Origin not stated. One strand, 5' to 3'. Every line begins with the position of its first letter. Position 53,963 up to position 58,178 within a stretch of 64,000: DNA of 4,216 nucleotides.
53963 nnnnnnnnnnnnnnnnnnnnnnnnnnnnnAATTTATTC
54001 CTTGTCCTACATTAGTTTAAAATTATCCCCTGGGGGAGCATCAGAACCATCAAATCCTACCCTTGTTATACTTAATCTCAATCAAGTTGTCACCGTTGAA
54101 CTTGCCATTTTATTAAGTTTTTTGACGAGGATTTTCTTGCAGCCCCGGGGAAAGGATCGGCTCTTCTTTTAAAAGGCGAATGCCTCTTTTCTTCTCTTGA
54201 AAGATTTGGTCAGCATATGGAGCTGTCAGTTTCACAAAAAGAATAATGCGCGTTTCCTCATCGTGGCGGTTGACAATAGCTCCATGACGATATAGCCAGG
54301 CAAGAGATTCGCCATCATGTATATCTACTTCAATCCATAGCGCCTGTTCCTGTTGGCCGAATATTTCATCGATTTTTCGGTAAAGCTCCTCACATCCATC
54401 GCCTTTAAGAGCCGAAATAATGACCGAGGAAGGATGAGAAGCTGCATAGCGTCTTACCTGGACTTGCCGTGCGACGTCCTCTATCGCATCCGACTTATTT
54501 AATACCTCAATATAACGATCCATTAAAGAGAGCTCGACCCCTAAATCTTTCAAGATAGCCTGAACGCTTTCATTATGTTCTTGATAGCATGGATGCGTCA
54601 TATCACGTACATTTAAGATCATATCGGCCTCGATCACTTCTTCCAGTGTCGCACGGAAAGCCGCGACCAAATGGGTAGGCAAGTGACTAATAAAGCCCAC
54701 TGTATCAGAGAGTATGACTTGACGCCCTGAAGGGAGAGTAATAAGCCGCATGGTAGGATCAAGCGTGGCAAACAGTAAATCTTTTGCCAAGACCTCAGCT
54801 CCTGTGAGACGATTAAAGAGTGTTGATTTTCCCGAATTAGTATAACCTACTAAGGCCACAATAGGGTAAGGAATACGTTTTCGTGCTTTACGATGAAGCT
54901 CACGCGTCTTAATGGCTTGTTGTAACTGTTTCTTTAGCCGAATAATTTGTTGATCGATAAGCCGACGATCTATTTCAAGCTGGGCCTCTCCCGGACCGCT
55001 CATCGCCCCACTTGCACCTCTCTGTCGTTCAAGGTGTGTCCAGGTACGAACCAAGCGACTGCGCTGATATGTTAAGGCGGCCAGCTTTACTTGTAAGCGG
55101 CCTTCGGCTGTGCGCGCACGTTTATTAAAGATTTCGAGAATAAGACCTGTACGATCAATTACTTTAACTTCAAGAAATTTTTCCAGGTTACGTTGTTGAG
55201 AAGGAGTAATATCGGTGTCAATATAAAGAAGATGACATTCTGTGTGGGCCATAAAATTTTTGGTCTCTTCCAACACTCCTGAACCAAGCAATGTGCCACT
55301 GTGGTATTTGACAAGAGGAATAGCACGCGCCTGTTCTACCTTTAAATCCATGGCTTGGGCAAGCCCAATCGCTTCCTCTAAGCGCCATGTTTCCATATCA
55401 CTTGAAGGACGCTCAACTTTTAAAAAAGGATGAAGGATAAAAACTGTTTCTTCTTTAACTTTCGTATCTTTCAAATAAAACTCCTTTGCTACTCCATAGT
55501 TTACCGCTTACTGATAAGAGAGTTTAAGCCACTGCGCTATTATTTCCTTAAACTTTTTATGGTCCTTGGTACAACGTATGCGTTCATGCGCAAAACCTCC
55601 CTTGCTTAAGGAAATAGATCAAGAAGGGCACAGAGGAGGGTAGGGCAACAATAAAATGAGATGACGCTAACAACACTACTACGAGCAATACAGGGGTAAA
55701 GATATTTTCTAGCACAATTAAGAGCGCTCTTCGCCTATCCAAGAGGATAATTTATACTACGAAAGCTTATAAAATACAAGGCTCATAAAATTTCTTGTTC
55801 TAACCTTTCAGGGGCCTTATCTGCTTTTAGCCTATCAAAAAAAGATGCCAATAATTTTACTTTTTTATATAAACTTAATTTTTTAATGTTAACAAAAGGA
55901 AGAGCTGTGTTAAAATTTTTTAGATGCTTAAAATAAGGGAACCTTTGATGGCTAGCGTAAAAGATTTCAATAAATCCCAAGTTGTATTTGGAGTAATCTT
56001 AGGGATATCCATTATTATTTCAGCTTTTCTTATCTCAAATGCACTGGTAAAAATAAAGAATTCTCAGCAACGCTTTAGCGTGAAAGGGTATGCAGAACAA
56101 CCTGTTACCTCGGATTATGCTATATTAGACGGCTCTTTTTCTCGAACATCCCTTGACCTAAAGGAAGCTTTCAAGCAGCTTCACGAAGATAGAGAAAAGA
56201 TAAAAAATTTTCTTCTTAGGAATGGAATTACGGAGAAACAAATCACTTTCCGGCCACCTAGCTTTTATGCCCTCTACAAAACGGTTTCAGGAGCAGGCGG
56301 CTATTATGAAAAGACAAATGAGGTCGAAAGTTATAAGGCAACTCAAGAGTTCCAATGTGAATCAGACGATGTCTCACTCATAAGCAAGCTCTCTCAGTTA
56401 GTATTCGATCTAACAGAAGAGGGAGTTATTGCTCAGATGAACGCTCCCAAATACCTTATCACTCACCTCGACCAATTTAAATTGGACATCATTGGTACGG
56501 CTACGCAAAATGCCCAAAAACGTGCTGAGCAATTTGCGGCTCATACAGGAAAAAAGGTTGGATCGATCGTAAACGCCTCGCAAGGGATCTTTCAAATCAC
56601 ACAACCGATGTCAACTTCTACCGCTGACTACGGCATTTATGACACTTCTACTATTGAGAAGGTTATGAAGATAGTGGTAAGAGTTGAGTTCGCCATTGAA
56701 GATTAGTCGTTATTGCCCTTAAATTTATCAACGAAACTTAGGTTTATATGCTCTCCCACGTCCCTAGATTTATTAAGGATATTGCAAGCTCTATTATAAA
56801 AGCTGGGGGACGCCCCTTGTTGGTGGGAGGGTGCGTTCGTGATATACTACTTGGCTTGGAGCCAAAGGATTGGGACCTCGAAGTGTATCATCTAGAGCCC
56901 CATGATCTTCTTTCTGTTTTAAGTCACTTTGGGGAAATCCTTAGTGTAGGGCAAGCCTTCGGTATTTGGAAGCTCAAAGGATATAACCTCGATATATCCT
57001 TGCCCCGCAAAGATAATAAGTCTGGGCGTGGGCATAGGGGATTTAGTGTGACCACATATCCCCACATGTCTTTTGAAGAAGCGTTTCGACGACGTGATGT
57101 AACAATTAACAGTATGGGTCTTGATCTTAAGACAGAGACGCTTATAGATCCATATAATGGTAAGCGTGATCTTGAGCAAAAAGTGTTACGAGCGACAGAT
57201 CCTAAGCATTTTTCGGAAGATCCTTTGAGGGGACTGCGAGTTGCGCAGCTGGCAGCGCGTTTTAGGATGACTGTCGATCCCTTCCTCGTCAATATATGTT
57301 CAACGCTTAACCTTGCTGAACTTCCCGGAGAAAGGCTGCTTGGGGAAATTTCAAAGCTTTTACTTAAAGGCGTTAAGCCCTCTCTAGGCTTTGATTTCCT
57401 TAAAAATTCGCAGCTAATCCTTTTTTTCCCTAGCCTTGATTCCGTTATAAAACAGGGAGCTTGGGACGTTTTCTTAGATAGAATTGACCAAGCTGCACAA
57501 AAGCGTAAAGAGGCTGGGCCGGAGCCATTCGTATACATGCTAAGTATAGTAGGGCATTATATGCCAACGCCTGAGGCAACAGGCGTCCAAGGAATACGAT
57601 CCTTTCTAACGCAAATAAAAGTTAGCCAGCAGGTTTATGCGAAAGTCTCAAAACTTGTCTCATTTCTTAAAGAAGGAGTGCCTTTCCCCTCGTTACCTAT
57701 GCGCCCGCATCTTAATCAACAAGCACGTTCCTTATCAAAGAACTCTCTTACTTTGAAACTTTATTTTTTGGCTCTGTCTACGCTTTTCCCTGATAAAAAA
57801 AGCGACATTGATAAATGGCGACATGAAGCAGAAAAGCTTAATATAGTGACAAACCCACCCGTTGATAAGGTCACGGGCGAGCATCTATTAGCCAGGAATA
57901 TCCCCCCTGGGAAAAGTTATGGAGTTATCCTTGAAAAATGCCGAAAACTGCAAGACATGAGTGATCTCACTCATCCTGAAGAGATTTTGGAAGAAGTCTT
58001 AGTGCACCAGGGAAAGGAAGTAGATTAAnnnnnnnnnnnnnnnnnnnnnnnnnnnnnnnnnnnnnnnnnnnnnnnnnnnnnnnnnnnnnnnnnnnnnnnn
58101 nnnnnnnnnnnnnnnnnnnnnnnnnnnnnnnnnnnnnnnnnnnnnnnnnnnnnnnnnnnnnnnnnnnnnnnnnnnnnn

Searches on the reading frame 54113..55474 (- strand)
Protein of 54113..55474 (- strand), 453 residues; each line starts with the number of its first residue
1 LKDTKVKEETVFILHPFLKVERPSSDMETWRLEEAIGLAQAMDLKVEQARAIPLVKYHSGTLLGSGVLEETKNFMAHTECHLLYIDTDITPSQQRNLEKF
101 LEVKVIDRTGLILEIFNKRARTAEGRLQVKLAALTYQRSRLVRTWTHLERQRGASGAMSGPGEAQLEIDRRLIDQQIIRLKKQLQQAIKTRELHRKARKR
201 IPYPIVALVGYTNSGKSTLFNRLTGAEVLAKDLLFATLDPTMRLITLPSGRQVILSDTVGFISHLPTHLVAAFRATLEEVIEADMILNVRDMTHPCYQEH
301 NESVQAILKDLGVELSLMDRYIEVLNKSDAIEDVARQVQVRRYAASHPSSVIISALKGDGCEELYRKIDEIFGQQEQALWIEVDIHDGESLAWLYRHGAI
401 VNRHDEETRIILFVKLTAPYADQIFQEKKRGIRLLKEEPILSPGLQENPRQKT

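Call 6: search_protein_families(library=ncbifam, proteins=[window:54113-55474:-])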
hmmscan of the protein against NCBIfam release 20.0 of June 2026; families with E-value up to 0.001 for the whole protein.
window:54113-55474:- (453 aa): 20 families
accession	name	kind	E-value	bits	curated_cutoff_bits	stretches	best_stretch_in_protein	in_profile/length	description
TIGR03156.1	GTP_HflX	equivalog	3.4e-125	417.6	216.75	1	21-371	8-350/351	GTPase HflX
NF008280.0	PRK11058.1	equivalog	6e-91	305.4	441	1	13-416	13-406/426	ribosome rescue GTPase HflX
TIGR03594.1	GTPase_EngA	equivalog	2.9e-17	62.8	306.7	1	204-377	1-165/432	ribosome biogenesis GTPase Der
NF000908.1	PRK00089.1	equivalog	3.8e-16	59.2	237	1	205-377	5-172/291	GTPase Era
NF008956.1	PRK12299.1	equivalog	3.9e-14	52.3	300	1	206-372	161-325/327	GTPase ObgE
TIGR02729.1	Obg_CgtA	equivalog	6.5e-14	51.7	280.25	1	206-371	160-327/329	Obg family GTPase CgtA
NF008955.0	PRK12297.1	equivalog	5.8e-13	48.5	406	1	206-380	162-336/429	GTPase ObgE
NF003661.0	PRK05291.1-3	equivalog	1.4e-11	44.4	380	1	171-373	187-371/448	tRNA uridine-5-carboxymethylaminomethyl(34) synthesis GTPase MnmE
TIGR03918.1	GTP_HydF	equivalog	3.5e-11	42.6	325.55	1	206-378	10-173/392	[FeFe] hydrogenase H-cluster maturation GTPase HydF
TIGR03596.1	GTPase_YlqF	equivalog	1.9e-10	40.6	208.2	1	175-229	89-144/276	ribosome biogenesis GTPase YlqF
TIGR00436.1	era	equivalog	2.5e-09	36.9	116.25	1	206-374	3-165/270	GTPase Era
TIGR00450.1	mnmE_trmE_thdF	equivalog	2e-08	33.8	252.6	1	168-377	177-372/446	tRNA uridine-5-carboxymethylaminomethyl(34) synthesis GTPase MnmE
NF002828.0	PRK03003.1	equivalog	3.3e-08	32.6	631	1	188-376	24-204/477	ribosome biogenesis GTPase Der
TIGR00231.1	small_GTP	domain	2e-06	27.7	42.5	1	206-368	6-162/164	GTP-binding protein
TIGR03598.1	GTPase_YsxC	equivalog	3.1e-06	27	124.45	1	204-368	19-185/186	ribosome biogenesis GTP-binding protein YihA/YsxC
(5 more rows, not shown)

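Call 13: find_homologous_proteins(query=window:54113-55474:-, max_evalue=1e-30)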
Query window:54113-55474:- (453 aa): 8000 proteins with E <= 1e-30 among 8000 candidates; the best 120 are listed.
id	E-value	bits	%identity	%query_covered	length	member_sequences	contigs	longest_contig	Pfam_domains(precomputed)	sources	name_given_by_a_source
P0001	6.7e-142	491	59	90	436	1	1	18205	PF19275.5,PF01926.30,PF13167.12,PF02421.25,PF16360.11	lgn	-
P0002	2.7e-140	486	58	90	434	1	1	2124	PF19275.5,PF01926.30,PF13167.12,PF16360.11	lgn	-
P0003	8.2e-140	484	56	90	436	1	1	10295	PF19275.5,PF01926.30,PF13167.12,PF16360.11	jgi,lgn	-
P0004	1.1e-138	481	58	90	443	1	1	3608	PF19275.5,PF01926.30,PF13167.12,PF16360.11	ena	-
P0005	1.8e-138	480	59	90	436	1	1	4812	PF19275.5,PF01926.30,PF13167.12,PF02421.25,PF16360.11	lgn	-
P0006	3.1e-137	476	57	89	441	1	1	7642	PF19275.5,PF01926.30,PF13167.12,PF16360.11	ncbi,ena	-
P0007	3.8e-136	472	54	95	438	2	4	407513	PF19275.5,PF01926.30,PF13167.12,PF16360.11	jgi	jgi:GTP-binding protein HflX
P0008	7.1e-136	471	53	94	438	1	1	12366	PF19275.5,PF01926.30,PF13167.12,PF16360.11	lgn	-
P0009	8.2e-136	471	52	95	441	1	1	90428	PF19275.5,PF01926.30,PF13167.12,PF16360.11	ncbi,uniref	ncbi:MAG TPA: GTPase HflX [Ferrovibrio sp.]|uniref:GTPase HflX n=1 Tax=Ferrovibrio sp. TaxID=1917215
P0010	1.3e-135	471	55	92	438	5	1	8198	PF19275.5,PF01926.30,PF13167.12,PF16360.11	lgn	-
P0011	1.8e-135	470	54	92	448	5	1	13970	PF19275.5,PF01926.30,PF13167.12,PF16360.11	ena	-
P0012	1.9e-135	470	55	93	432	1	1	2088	PF19275.5,PF01926.30,PF13167.12,PF16360.11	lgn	-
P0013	2.6e-135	470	54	90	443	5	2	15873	PF19275.5,PF01926.30,PF13167.12,PF16360.11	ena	-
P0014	2.7e-135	469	55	91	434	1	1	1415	PF19275.5,PF01926.30,PF13167.12,PF02421.25,PF16360.11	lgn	-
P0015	2.7e-135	469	54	93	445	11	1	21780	PF19275.5,PF01926.30,PF13167.12,PF16360.11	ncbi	ncbi:MAG: GTPase HflX [Ferrovibrio sp.]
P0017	6.1e-135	468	58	86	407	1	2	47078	PF19275.5,PF01926.30,PF13167.12,PF16360.11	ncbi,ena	-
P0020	7.9e-135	468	56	90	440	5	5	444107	PF19275.5,PF01926.30,PF13167.12,PF16360.11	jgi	-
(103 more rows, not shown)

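Call 23: find_encoding_contigs(protein=P0001, flank=10000, max_places=3)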
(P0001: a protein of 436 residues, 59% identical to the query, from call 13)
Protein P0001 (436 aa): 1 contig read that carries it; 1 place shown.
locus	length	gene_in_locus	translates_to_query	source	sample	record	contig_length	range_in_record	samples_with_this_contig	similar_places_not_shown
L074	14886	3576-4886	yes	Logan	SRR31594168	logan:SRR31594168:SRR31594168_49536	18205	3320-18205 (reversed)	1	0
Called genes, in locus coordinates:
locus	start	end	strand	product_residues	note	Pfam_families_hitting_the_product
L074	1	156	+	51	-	?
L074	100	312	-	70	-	PF02954:HTH_8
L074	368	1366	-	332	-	PF01207:Dus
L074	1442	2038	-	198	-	PF00265:TK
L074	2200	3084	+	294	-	PF01063:Aminotran_4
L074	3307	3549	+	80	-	PF17209:Hfq, PF21979:Hfq_1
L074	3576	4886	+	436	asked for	PF13167:GTP-bdg_N, PF16360:GTP-bdg_M, PF01926:MMR_HSR1, PF02421:FeoB_N (weak), PF19275:HflX_C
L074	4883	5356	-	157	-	PF07291:MauE (weak), PF07681:DoxX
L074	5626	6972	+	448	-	PF01656:CbiA (faint), PF02881:SRP54_N, PF06414:Zeta_toxin (weak), PF00448:SRP54, PF02978:SRP_SPB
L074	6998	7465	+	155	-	PF00886:Ribosomal_S16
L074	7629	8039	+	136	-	PF01782:RimM (weak), PF05239:PRC, PF24986:PRC_RimM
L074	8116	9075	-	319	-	PF00892:EamA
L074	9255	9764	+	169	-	-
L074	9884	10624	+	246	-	PF13743:Thioredoxin_5 (faint), PF13462:Thioredoxin_4, PF01323:DSBA, PF13098:Thioredoxin_2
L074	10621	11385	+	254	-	PF00106:adh_short, PF13561:adh_short_C2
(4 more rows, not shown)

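Call 24: find_encoding_contigs(protein=P0017, flank=10000, max_places=3)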
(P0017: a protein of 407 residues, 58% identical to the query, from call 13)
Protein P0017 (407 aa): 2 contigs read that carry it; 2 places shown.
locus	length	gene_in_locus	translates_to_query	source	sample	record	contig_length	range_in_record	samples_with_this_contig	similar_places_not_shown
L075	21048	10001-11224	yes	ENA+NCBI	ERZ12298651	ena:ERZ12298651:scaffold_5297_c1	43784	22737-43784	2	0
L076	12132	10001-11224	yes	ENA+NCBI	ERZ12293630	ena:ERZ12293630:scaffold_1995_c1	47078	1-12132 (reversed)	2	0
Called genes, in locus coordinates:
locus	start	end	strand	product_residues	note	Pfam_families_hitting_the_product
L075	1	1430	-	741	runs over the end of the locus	PF17191:RecG_wedge, PF00270:DEAD, PF04851:ResIII, PF00271:Helicase_C, PF19833:RecG_dom3_C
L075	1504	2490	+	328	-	PF01207:Dus, PF01791:DeoC (faint)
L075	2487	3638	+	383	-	PF00512:HisKA, PF02518:HATPase_c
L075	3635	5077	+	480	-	PF00072:Response_reg, PF00158:Sigma54_activat, PF14532:Sigma54_activ_2, PF07724:AAA_2 (weak), PF07728:AAA_5, PF25601:AAA_lid_14, PF02954:HTH_8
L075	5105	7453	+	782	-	PF19312:NtrY_N, PF13581:HATPase_c_2 (faint), PF00672:HAMP, PF00989:PAS, PF08448:PAS_4, PF13426:PAS_9 (weak), PF00512:HisKA, PF02518:HATPase_c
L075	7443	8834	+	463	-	PF00072:Response_reg, PF00158:Sigma54_activat, PF14532:Sigma54_activ_2, PF25601:AAA_lid_14, PF02954:HTH_8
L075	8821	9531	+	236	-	PF00702:Hydrolase, PF12710:HAD, PF13419:HAD_2, PF13242:Hydrolase_like (weak)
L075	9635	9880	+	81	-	PF17209:Hfq, PF21979:Hfq_1 (weak)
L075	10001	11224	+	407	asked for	PF13167:GTP-bdg_N, PF16360:GTP-bdg_M, PF01926:MMR_HSR1, PF19275:HflX_C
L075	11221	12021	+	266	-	PF00459:Inositol_P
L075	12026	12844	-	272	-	PF01503:PRA-PH (faint), PF03819:MazG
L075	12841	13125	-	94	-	-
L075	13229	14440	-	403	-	-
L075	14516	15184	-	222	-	PF13620:CarboxypepD_reg (faint)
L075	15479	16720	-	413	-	PF07690:MFS_1, PF05977:MFS_3, PF12832:MFS_1_like, PF00083:Sugar_tr (weak), PF07690:MFS_1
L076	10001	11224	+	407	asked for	PF13167:GTP-bdg_N, PF16360:GTP-bdg_M, PF01926:MMR_HSR1, PF19275:HflX_C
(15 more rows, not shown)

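Call 33: list_cluster_members(proteins=[P0001, P0002, P0003, P0004, P0005, P0006, P0017, P0020])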
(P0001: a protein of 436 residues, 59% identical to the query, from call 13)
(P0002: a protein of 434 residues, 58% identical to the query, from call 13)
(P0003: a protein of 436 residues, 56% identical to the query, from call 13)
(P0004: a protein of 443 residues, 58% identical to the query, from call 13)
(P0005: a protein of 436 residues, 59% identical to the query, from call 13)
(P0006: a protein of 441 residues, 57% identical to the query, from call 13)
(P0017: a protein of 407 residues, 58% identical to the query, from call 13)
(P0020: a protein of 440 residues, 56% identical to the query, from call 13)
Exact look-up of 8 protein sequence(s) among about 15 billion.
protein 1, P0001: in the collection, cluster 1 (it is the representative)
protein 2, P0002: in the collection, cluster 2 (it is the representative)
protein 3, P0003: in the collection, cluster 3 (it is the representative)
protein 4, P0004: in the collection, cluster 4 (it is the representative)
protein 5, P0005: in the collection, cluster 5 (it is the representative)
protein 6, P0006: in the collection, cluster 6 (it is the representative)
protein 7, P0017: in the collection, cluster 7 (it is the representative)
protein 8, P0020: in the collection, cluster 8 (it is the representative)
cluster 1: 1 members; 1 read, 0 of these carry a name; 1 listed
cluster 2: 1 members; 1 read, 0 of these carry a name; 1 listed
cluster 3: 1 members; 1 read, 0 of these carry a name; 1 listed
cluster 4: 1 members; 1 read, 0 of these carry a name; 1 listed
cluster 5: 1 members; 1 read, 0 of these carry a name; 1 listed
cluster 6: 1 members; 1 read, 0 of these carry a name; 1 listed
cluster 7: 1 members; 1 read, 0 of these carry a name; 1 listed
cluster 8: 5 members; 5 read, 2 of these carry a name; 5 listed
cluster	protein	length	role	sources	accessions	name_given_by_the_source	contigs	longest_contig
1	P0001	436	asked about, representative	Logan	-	-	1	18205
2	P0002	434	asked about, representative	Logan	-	-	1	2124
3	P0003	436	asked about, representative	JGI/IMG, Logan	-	-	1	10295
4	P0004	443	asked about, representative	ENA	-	-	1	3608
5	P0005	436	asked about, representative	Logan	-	-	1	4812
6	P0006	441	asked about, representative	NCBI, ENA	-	-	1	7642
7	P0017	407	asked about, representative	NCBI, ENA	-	-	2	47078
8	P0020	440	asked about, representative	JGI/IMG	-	-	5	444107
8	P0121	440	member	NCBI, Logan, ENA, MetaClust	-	\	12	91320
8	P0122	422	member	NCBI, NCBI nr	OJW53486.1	MAG: GTPase HflX [Alphaproteobacteria bacterium 41-28]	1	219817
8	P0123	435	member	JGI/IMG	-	-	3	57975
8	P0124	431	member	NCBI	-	-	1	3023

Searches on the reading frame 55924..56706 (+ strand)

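Call 6: search_protein_families(library=ncbifam, proteins=[window:55924-56706:+])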
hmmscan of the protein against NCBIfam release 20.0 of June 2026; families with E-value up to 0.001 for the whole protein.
window:55924-56706:+ (260 aa): 1 family
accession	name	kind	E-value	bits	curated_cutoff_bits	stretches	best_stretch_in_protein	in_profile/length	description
NF008299.0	PRK11087.1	equivalog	0.00016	21.1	249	1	44-218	25-189/238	oxidative stress defense protein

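Call 17: search_protein_families(library=pfam, proteins=[window:55924-56706:+], max_evalue=0.01)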
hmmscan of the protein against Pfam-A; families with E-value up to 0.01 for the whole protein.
window:55924-56706:+ (260 aa): 1 family
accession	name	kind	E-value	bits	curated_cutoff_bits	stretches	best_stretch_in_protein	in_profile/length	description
PF04402.19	SIMPL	-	2.1e-21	77.6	25.2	1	52-225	2-165/205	Protein of unknown function (DUF541)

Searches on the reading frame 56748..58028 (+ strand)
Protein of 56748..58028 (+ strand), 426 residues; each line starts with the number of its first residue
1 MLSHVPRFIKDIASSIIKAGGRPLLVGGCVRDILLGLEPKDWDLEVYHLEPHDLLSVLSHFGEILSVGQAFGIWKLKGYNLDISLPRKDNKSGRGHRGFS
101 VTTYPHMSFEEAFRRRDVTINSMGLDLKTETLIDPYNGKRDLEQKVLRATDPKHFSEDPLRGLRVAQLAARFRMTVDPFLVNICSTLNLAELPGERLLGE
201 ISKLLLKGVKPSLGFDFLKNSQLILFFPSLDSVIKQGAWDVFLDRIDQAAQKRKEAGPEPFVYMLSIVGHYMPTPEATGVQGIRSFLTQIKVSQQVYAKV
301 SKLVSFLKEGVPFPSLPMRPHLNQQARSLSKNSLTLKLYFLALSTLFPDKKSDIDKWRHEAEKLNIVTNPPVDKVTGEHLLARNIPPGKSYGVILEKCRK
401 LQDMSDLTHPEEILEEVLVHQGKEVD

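Call 6: search_protein_families(library=ncbifam, proteins=[window:56748-58028:+])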
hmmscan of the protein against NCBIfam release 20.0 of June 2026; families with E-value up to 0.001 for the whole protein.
window:56748-58028:+ (426 aa): 9 families
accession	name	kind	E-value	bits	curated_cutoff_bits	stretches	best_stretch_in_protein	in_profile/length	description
NF008137.0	PRK10885.1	equivalog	4.3e-33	114.7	451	1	25-234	5-214/409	multifunctional CCA addition/repair protein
NF009813.0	PRK13298.1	equivalog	9.7e-32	110.4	606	1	25-236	5-216/417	tRNA CCA-pyrophosphorylase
NF009814.0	PRK13299.1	equivalog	7e-25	87.9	290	1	12-400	12-372/396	CCA tRNA nucleotidyltransferase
TIGR01942.1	pcnB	subfamily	1.1e-24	87.1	305.65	1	14-237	23-248/425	polynucleotide adenylyltransferase PcnB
NF009811.0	PRK13296.1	equivalog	1.5e-24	86.5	469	1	25-234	5-212/360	CCA tRNA nucleotidyltransferase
NF009812.0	PRK13297.1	equivalog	6e-23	81.5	624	1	19-219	10-207/364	tRNA CCA-pyrophosphorylase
TIGR02692.1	tRNA_CCA_actino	equivalog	3.2e-21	75.5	438.8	1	8-224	15-236/466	CCA tRNA nucleotidyltransferase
NF008634.1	PRK11623.1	equivalog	6.8e-17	61.2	702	1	16-224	56-276/469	polynucleotide adenylyltransferase PcnB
NF041569.1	A-tRNAntase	equivalog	1.2e-09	37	1440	1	26-211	485-675/880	A-adding tRNA nucleotidyltransferase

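Call 10: find_encoding_contigs(protein=window:56748-58028:+, flank=10000, max_places=10)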
Protein window:56748-58028:+ (426 aa): no gene with exactly this product is on record in the collection.

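Call 12: find_related_loci(query=window:56748-58025:+, collection=genome_contigs, flank=10000)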
Query window:56748-58025:+ (426 aa) in genome_contigs; peptide patterns used: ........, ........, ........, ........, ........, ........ (x = any residue, [..] = any of these).
94 stretches matched a pattern; 73 encode a relative of the query (tblastn E <= 1e-3); 73 distinct loci.
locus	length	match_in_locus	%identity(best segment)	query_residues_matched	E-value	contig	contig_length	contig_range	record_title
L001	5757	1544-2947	35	2-426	1e-76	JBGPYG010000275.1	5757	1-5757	MAG: Pyrinomonadaceae bacterium isolate OBJ1_062018_090_19 k141_3303884_length_5757_cov_28.2618, whole genome shotgun se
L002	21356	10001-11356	36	1-412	1e-75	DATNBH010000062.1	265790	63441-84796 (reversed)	MAG TPA_asm: Pyrinomonadaceae bacterium isolate SMAG_U11183 k141_793190, whole genome shotgun sequence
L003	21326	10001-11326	36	1-402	8e-73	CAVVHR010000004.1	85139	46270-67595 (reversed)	MAG: uncultured Acidobacteriota bacterium isolate MFD02840.bin.2.217 genome assembly, contig: contig_159665, whole genom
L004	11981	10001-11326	36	1-402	3e-72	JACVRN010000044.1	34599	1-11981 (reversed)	MAG: Pyrinomonadaceae bacterium isolate Co-bin11 k141_10353687_length_34599_cov_17.0000, whole genome shotgun sequence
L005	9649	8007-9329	36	2-402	5e-71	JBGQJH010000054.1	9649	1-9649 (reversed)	MAG: Pyrinomonadaceae bacterium isolate OBJ2_061818_070_28 k141_1194666_length_9649_cov_41.3721, whole genome shotgun se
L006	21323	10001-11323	35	2-402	5e-71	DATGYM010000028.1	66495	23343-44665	MAG TPA_asm: Pyrinomonadaceae bacterium isolate SMAG_U10635 k141_519717, whole genome shotgun sequence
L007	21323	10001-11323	36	2-402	1e-70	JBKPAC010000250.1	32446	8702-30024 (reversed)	MAG: Acidobacteriota bacterium isolate GB_HAYS_MAG_00017 GB_HAYS_000000816565, whole genome shotgun sequence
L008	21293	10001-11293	38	12-402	7e-71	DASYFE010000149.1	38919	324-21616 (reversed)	MAG TPA_asm: Pyrinomonadaceae bacterium isolate SMAG_U5005 k141_1552050, whole genome shotgun sequence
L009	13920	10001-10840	48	2-270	1e-70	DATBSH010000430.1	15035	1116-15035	MAG TPA_asm: Pyrinomonadaceae bacterium isolate SMAG_U4152 k141_556823, whole genome shotgun sequence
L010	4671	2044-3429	34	1-422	9e-71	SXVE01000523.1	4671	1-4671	MAG: Acidobacteria bacterium isolate F1-140-MAGs169 F1-140__c492004, whole genome shotgun sequence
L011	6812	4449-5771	35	1-402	3e-70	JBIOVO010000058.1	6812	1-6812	MAG: Pyrinomonadaceae bacterium isolate MAG106 k127_1640738, whole genome shotgun sequence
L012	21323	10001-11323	36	2-402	6e-70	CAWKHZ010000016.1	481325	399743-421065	MAG: uncultured Acidobacteriota bacterium isolate MFD02840.bin.1.73 genome assembly, contig: contig_94037, whole genome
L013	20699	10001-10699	49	2-234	9e-70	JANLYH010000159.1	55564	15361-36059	MAG: Pyrinomonadaceae bacterium isolate OTE_14_metabat.353 OTE_14_k141_3962961, whole genome shotgun sequence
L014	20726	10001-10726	46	1-239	1e-69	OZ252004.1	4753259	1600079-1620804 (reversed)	MAG: Pyrinomonadaceae bacterium isolate 55cb242d-0e91-4f47-a3c8-a26a29971085 genome assembly, chromosome: 1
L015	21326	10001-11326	37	2-402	3e-69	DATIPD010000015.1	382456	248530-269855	MAG TPA_asm: Pyrinomonadaceae bacterium isolate SMAG_U15841 k141_573419, whole genome shotgun sequence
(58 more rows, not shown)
